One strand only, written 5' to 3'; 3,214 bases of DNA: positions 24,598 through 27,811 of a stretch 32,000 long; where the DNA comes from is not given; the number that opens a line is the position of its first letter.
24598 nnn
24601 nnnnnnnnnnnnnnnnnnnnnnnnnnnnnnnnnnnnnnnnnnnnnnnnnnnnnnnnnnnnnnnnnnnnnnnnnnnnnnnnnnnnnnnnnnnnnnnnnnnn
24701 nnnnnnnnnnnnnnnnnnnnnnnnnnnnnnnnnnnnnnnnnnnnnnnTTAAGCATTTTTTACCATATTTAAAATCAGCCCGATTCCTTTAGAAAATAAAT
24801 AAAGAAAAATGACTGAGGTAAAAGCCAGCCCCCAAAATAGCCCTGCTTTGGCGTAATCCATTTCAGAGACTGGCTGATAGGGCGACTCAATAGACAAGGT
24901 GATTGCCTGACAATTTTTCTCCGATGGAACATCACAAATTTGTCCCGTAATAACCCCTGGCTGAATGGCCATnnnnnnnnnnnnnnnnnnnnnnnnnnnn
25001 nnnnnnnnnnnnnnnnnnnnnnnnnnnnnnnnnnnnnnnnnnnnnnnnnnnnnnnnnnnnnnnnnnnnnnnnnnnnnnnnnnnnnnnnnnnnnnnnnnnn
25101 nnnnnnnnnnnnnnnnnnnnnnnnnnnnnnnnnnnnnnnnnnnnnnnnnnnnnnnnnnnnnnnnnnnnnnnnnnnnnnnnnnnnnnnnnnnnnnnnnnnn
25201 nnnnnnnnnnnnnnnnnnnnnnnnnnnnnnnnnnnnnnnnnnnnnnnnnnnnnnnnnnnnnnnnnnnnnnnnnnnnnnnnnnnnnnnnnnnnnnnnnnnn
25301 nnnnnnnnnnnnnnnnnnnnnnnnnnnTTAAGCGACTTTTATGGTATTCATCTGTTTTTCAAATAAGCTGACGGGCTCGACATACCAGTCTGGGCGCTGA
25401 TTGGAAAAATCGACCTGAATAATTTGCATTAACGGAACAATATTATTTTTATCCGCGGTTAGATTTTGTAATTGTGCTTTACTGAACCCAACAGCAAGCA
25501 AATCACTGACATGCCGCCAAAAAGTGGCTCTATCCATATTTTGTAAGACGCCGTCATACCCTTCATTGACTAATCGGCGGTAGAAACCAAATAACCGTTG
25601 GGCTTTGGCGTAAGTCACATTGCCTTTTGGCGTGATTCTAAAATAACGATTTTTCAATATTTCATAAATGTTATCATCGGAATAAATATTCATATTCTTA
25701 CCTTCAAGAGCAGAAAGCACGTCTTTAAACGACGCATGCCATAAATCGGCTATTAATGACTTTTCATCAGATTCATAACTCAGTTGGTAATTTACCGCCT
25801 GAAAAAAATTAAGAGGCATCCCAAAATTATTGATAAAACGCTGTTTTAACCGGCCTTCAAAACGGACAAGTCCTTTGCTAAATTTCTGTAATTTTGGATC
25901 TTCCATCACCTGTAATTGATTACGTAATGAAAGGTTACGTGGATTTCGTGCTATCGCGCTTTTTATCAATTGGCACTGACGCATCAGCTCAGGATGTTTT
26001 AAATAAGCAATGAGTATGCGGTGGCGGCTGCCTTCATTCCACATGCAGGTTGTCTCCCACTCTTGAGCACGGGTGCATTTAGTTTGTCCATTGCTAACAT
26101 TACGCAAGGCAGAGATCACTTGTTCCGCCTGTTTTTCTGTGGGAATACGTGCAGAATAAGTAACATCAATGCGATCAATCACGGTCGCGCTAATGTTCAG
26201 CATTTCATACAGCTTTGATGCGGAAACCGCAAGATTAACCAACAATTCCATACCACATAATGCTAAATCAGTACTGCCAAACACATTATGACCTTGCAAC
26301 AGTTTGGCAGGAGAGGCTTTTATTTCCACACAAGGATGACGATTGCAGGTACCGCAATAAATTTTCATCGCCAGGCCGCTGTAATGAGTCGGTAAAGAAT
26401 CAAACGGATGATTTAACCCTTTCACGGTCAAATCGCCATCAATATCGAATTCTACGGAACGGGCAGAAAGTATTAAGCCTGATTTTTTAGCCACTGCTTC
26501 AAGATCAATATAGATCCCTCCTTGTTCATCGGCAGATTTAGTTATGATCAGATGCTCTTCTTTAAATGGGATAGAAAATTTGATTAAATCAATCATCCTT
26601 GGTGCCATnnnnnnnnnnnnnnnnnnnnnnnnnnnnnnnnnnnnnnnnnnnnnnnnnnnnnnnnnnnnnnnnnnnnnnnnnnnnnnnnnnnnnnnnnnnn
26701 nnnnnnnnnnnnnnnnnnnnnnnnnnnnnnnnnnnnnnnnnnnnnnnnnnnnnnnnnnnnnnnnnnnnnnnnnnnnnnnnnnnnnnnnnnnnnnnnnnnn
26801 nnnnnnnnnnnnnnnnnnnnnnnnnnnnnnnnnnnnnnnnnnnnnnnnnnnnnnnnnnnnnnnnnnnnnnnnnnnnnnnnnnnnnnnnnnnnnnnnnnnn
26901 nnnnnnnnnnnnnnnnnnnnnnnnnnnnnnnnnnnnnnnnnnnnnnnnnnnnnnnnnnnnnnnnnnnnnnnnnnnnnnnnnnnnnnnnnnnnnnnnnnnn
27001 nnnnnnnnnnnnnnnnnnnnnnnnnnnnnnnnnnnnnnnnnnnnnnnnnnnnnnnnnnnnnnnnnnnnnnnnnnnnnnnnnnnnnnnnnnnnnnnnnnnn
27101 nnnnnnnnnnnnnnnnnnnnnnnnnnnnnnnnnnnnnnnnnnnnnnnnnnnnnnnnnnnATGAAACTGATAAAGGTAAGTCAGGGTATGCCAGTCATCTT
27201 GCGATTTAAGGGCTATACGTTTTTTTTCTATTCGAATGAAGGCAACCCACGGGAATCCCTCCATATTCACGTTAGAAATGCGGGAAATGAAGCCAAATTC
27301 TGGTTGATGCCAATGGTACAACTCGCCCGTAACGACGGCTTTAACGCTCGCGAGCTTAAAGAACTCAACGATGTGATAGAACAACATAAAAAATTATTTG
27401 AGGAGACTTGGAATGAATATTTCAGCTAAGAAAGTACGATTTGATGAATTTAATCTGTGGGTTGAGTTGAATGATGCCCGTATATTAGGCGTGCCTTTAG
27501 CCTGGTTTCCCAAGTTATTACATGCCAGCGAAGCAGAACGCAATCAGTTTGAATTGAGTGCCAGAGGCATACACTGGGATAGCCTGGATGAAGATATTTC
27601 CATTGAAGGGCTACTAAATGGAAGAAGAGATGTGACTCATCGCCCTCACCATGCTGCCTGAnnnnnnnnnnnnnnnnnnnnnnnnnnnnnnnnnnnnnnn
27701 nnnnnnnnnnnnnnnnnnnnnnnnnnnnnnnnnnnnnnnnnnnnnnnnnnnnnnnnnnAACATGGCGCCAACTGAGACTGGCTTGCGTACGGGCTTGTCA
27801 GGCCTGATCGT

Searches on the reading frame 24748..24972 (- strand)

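Call 63: search_protein_families(library=pfam, proteins=[window:24748-24972:-], max_evalue=0.001)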
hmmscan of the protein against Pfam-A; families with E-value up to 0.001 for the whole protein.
window:24748-24972:- (74 aa): 0 families

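Call 80: search_protein_families(library=phrogs, proteins=[window:24748-24972:-], max_evalue=0.001)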
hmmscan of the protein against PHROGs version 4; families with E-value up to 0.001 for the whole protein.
window:24748-24972:- (74 aa): 1 family
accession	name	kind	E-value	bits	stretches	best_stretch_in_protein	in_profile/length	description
phrog_3679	-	unknown function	1.2e-16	61.7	1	7-74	7-88/88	-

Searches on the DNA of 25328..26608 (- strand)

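Call 39: search_dna_similar(query=L085:500-5800:+, collection=ecoli_genomes, mode=near, max_rows=40, rows=spread)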
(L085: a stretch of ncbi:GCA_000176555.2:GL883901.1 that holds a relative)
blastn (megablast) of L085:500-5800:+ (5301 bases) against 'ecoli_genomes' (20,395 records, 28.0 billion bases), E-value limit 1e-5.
Records with a match: 937; places in all: 937; records where one place covers at least 80% of the query: 0.
Genomes with a match: 937 of 5426; with a place that covers at least 80% of the query: 0. Places per genome that has any: lowest 1, median 1, highest 1. On chromosomes: 936 places; on plasmids: 1.
Best place of each record, by identity: 95-99% 418; 90-95% 519.
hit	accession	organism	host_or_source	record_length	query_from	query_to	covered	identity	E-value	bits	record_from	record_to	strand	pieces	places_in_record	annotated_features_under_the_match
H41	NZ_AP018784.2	Escherichia coli strain SK1144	-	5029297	5174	5293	2%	95.0%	1e-43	189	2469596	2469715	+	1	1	none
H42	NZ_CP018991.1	Escherichia coli strain Ecol_AZ146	Homo sapiens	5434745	5174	5293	2%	95.0%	1e-43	189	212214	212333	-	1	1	none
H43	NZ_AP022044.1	Escherichia coli strain WP4-S17-ESBL-03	-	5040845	5174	5293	2%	95.0%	1e-43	189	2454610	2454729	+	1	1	none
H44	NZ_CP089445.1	Escherichia coli strain 5-1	Human body fluids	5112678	5174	5293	2%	95.0%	1e-43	189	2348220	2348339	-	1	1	none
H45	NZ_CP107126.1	Escherichia coli strain S8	human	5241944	5174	5293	2%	95.0%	1e-43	189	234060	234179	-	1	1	none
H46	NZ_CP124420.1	Escherichia coli strain AVS0155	environmental: river near WWTP effluent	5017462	5174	5293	2%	95.0%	1e-43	189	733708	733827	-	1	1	none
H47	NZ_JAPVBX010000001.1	Escherichia coli strain KE21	Homo sapiens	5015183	5174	5293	2%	95.0%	1e-43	189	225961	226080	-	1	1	none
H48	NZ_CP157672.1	Escherichia coli strain ST-131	Homo sapiens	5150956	5174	5293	2%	95.0%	1e-43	189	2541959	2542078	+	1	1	none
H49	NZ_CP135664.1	Escherichia coli strain TUM9975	missing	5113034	5174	5293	2%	95.0%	1e-43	189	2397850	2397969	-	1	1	none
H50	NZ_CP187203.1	Escherichia coli strain 21AR0275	Homo sapiens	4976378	5174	5293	2%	95.0%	1e-43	189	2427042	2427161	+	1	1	none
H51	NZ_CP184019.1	Escherichia coli strain 1434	Homo sapiens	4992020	5174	5293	2%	95.0%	1e-43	189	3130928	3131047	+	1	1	none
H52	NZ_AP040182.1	Escherichia coli strain NR363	Homo sapiens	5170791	5174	5293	2%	95.0%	1e-43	189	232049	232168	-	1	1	none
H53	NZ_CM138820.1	Escherichia coli strain GIMC1409:EC_VCMCH3-12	Homo sapiens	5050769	5174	5293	2%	95.0%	1e-43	189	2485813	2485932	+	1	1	none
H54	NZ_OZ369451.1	Escherichia coli strain Esc17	not applicable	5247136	5174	5293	2%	95.0%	1e-43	189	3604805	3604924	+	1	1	none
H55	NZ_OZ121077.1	Escherichia coli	Homo sapiens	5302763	5174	5293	2%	95.0%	1e-43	189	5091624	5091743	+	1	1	none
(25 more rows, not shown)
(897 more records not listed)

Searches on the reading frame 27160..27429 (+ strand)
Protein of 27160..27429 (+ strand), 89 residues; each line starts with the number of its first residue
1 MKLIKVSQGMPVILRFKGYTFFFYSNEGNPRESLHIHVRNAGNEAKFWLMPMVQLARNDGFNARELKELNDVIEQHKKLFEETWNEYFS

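Call 12: search_protein_families(library=pfam, proteins=[window:27160-27429:+], max_evalue=0.01)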
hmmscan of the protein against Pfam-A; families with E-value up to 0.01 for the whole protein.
window:27160-27429:+ (89 aa): 1 family
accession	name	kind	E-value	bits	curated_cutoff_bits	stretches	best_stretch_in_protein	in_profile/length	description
PF13711.11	DUF4160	-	1.9e-20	73.2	23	1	18-85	1-65/65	Domain of unknown function (DUF4160)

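Call 51: find_encoding_contigs(protein=window:27160-27429:+, flank=10000, max_places=10)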
Protein window:27160-27429:+ (89 aa): no gene with exactly this product is on record in the collection.

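Call 80: search_protein_families(library=phrogs, proteins=[window:27160-27429:+], max_evalue=0.001)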
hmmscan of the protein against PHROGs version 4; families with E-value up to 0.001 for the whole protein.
window:27160-27429:+ (89 aa): 0 families

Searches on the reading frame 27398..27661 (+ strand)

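Call 63: search_protein_families(library=pfam, proteins=[window:27398-27661:+], max_evalue=0.001)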
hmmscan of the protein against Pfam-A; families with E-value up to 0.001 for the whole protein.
window:27398-27661:+ (87 aa): 1 family
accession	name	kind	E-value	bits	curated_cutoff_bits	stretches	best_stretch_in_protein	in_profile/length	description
PF10387.14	DUF2442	-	4.4e-21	75.3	23.9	1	11-77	2-71/72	Protein of unknown function (DUF2442)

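Call 80: search_protein_families(library=phrogs, proteins=[window:27398-27661:+], max_evalue=0.001)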
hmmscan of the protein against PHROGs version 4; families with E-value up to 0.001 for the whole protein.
window:27398-27661:+ (87 aa): 0 families
